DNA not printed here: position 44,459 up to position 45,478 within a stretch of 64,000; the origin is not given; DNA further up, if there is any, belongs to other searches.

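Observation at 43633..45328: ThyX and a 2H phosphoesterase (LigT-like) embedded inside the virion-structure module, near non-canonical tRNAs: a possible RNA-repair or nucleotide-metabolism island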

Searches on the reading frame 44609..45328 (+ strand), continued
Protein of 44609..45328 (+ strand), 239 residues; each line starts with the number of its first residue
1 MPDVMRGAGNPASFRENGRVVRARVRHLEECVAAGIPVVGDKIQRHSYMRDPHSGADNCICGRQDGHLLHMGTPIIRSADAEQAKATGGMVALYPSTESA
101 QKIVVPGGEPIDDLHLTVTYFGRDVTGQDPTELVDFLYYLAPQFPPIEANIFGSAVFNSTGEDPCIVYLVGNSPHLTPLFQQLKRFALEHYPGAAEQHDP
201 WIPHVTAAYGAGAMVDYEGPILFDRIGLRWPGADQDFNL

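Call 68: search_protein_representatives(alignment_id=A3)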
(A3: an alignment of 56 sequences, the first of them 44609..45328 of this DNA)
Query: 56 sequences, 180 profile positions. Proteins with E-value up to 0.001 (for the whole library): 4494; up to 1e-10: 2136; up to 1e-30: 268. The best 150 are listed.
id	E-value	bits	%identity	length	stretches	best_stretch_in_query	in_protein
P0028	2.5e-78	277.7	-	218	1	9-179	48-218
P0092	2.4e-72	258.2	-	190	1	12-179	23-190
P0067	2.8e-72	258.0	-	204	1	9-180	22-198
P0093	2.7e-67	241.8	-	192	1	14-179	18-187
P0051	1.2e-65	236.4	-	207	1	7-179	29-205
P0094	1.1e-61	223.5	-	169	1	15-179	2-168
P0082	9.3e-61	220.5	-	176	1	15-179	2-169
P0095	1.5e-59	216.5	-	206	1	9-179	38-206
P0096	3.0e-59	215.5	-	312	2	15-179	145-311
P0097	1.6e-54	200.1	-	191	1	12-179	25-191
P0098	2.7e-54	199.4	-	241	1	13-179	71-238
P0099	9.7e-54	197.6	-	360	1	10-179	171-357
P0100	7.0e-53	194.8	-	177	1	12-179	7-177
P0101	4.1e-52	192.3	-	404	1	7-179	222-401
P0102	3.2e-51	189.4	-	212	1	11-179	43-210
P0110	6.2e-49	181.9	-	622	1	24-179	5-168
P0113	6.5e-48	178.6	-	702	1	14-179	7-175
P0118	3.6e-47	176.2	-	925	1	23-179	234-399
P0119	5.8e-47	175.5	-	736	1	23-179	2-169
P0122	7.0e-46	172.0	-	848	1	22-179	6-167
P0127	2.8e-45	170.0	-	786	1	25-179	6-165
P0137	7.1e-44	165.4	-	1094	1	15-179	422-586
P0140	2.6e-43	163.6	-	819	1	23-179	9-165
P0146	4.4e-42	159.6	-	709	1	16-179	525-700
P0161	1.2e-40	154.9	-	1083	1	22-179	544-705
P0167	4.4e-40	153.1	-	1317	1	15-179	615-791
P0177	2.0e-39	151.0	-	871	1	15-169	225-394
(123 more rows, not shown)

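Call 69: search_protein_families(library=pfam, proteins=[P0110, P0113, P0118, P0119, P0122, P0137, P0167, P0161, P0177, P0146], max_evalue=0.001)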
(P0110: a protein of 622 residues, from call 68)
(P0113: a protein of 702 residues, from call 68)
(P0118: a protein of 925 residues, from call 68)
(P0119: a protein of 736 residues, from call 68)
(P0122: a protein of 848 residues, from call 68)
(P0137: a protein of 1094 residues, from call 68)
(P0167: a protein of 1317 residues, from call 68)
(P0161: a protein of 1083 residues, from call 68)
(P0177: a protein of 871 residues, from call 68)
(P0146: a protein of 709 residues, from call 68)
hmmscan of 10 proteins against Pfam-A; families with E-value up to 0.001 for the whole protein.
P0110 (622 aa): 1 family
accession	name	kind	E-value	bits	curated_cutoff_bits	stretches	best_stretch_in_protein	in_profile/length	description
PF13563.12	2_5_RNA_ligase2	-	3e-06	27.8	27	1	29-144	22-122/152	2'-5' RNA ligase superfamily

P0113 (702 aa): 2 families
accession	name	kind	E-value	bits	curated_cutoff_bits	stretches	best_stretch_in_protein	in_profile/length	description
PF09572.16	RE_XamI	-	0.00072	19.5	25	0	539-652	37-143/256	XamI restriction endonuclease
PF13563.12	2_5_RNA_ligase2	-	0.00075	20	27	0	42-147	24-118/152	2'-5' RNA ligase superfamily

P0118 (925 aa): 1 family
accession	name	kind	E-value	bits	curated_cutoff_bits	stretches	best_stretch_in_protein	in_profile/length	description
PF13563.12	2_5_RNA_ligase2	-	0.00021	21.8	27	1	263-375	25-122/152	2'-5' RNA ligase superfamily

P0119 (736 aa): 1 family
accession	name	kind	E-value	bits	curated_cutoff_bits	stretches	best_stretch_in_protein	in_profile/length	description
PF13563.12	2_5_RNA_ligase2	-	1.1e-05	25.9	27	1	24-145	18-122/152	2'-5' RNA ligase superfamily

P0122 (848 aa): 1 family
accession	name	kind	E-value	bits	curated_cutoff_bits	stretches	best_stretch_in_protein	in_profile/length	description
PF13563.12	2_5_RNA_ligase2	-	4.8e-06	27.1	27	1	32-146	21-125/152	2'-5' RNA ligase superfamily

P0137 (1094 aa): 3 families
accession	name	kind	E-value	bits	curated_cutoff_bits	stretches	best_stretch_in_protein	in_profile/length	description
PF04233.19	Phage_Mu_F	-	3.1e-08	34.8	29.6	1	124-195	36-110/112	Phage Mu protein F like protein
PF13563.12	2_5_RNA_ligase2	-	5.6e-08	33.4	27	1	460-562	26-122/152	2'-5' RNA ligase superfamily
PF02834.22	LigT_PEase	-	5.9e-05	23.6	23.3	0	455-507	30-78/87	LigT like Phosphoesterase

P0167 (1317 aa): 2 families
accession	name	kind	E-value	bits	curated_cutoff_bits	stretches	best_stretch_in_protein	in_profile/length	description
PF04860.17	Phage_portal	-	3.8e-21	76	39.1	1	85-419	2-319/321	Phage portal protein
PF00454.33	PI3_PI4_kinase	-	1e-07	32.6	27.1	1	1201-1237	136-173/241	Phosphatidylinositol 3- and 4-kinase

P0161 (1083 aa): 2 families
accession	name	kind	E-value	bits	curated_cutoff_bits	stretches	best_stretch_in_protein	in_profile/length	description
PF13563.12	2_5_RNA_ligase2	-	3.9e-13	50.2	27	1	562-696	12-138/152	2'-5' RNA ligase superfamily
PF04233.19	Phage_Mu_F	-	9e-10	39.7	29.6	1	132-258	3-111/112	Phage Mu protein F like protein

P0177 (871 aa): 1 family
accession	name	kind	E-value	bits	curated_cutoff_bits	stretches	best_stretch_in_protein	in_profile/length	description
PF13563.12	2_5_RNA_ligase2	-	4.2e-06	27.3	27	1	254-381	15-123/152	2'-5' RNA ligase superfamily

P0146 (709 aa): 2 families
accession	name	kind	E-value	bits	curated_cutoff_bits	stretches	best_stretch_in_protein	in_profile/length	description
PF06074.18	Portal_Mu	-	7.5e-22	78.5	23.9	1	68-406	5-321/336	Portal protein of Mu bacteriophage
PF13563.12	2_5_RNA_ligase2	-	5.8e-05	23.6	27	1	558-677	22-123/152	2'-5' RNA ligase superfamily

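Call 70: search_protein_families(library=phrogs, proteins=[P0110, P0113, P0119, P0122, P0118, P0177, P0127, P0140], max_evalue=0.00001)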
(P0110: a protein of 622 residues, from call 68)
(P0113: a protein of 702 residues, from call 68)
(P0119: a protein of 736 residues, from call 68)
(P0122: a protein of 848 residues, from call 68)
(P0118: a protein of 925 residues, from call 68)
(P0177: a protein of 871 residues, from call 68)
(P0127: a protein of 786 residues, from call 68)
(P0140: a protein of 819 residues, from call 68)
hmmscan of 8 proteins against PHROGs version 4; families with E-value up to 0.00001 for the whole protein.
P0110 (622 aa): 3 families
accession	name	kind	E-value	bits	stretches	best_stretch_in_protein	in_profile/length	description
phrog_18402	-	head and packaging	1.2e-41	144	1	4-180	400-568/861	head maturation protease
phrog_2659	-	DNA, RNA and nucleotide metabolism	1.7e-36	126.6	1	3-170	724-884/891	RNA ligase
phrog_14859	-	DNA, RNA and nucleotide metabolism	1.4e-06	28.6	1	21-173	72-221/373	RNA ligase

P0113 (702 aa): 6 families
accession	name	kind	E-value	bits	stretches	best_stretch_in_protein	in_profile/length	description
phrog_18402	-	head and packaging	3e-72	245.3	2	5-207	391-589/861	head maturation protease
phrog_859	-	head and packaging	6.9e-45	154.8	1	311-580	523-793/807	portal protein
phrog_2659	-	DNA, RNA and nucleotide metabolism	4.1e-39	135.2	1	4-176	713-883/891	RNA ligase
phrog_21470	-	unknown function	1.1e-36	127.7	1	355-579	240-454/500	-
phrog_29860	-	head and packaging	2.8e-27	96.9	1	365-567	38-240/405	virion structural protein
phrog_21406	-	unknown function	2.6e-22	79.2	1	364-554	633-828/1668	-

P0119 (736 aa): 6 families
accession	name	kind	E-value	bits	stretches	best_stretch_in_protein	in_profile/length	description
phrog_18402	-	head and packaging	2.2e-97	328.5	2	417-655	18-242/861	head maturation protease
phrog_859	-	head and packaging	3.2e-87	294.8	1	203-654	383-784/807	portal protein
phrog_21470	-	unknown function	6e-74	250.6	1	204-656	31-450/500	-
phrog_29860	-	head and packaging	8.2e-50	171.1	1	402-622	6-215/405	virion structural protein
phrog_2659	-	DNA, RNA and nucleotide metabolism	8.1e-39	134.2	1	3-171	726-884/891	RNA ligase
phrog_21406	-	unknown function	5.7e-29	101.3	1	204-646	441-842/1668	-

P0122 (848 aa): 3 families
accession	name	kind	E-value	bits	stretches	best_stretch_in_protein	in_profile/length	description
phrog_2659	-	DNA, RNA and nucleotide metabolism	3e-40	139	1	2-168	720-883/891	RNA ligase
phrog_18402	-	head and packaging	1.7e-36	127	1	6-270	399-624/861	head maturation protease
phrog_6439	-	unknown function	2.7e-17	63.6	1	665-732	11-79/82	-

P0118 (925 aa): 7 families
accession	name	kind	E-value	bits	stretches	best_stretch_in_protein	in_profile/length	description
phrog_18402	-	head and packaging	5.9e-89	300.6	2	577-923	17-344/861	head maturation protease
phrog_859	-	head and packaging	5e-87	294.2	1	28-811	385-791/807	portal protein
phrog_21470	-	unknown function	1.2e-70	239.8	1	543-839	193-484/500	-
phrog_29860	-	head and packaging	1.2e-47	163.9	1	572-763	11-204/405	virion structural protein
phrog_2659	-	DNA, RNA and nucleotide metabolism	3.9e-37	128.7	1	235-401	726-884/891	RNA ligase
phrog_21406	-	unknown function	4.2e-33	115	1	580-832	612-870/1668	-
phrog_6439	-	unknown function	7.4e-18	65.4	1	862-924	16-77/82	-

P0177 (871 aa): 8 families
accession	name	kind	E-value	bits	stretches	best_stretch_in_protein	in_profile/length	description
phrog_859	-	head and packaging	4.3e-67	228.3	1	154-772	498-786/807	portal protein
phrog_18402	-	head and packaging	2.2e-64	219.3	2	544-851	21-314/861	head maturation protease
phrog_21470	-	unknown function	1.8e-49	169.9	1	501-799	187-487/500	-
phrog_29860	-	head and packaging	4e-31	109.5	1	542-859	18-341/405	virion structural protein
phrog_21406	-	unknown function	4.4e-31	108.3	2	559-797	632-869/1668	-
phrog_2659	-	DNA, RNA and nucleotide metabolism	1.3e-27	97.1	1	222-400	714-878/891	RNA ligase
phrog_6439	-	unknown function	4.2e-08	34.1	1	815-871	13-69/82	-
phrog_14859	-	DNA, RNA and nucleotide metabolism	8.1e-07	29.4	1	235-292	56-110/373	RNA ligase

P0127 (786 aa): 3 families
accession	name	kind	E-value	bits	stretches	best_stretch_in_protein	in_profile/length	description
phrog_2659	-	DNA, RNA and nucleotide metabolism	2.2e-39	136.1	1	6-168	727-885/891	RNA ligase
phrog_18402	-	head and packaging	2e-38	133.4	1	4-297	400-680/861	head maturation protease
phrog_6439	-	unknown function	2.2e-19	70.3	1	573-638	12-77/82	-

P0140 (819 aa): 3 families
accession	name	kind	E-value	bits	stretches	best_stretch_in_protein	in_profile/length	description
phrog_18402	-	head and packaging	5.7e-42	145.1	2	4-243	395-636/861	head maturation protease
phrog_2659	-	DNA, RNA and nucleotide metabolism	4.8e-38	131.7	1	8-167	724-884/891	RNA ligase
phrog_6439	-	unknown function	6e-09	36.9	1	647-710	11-79/82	-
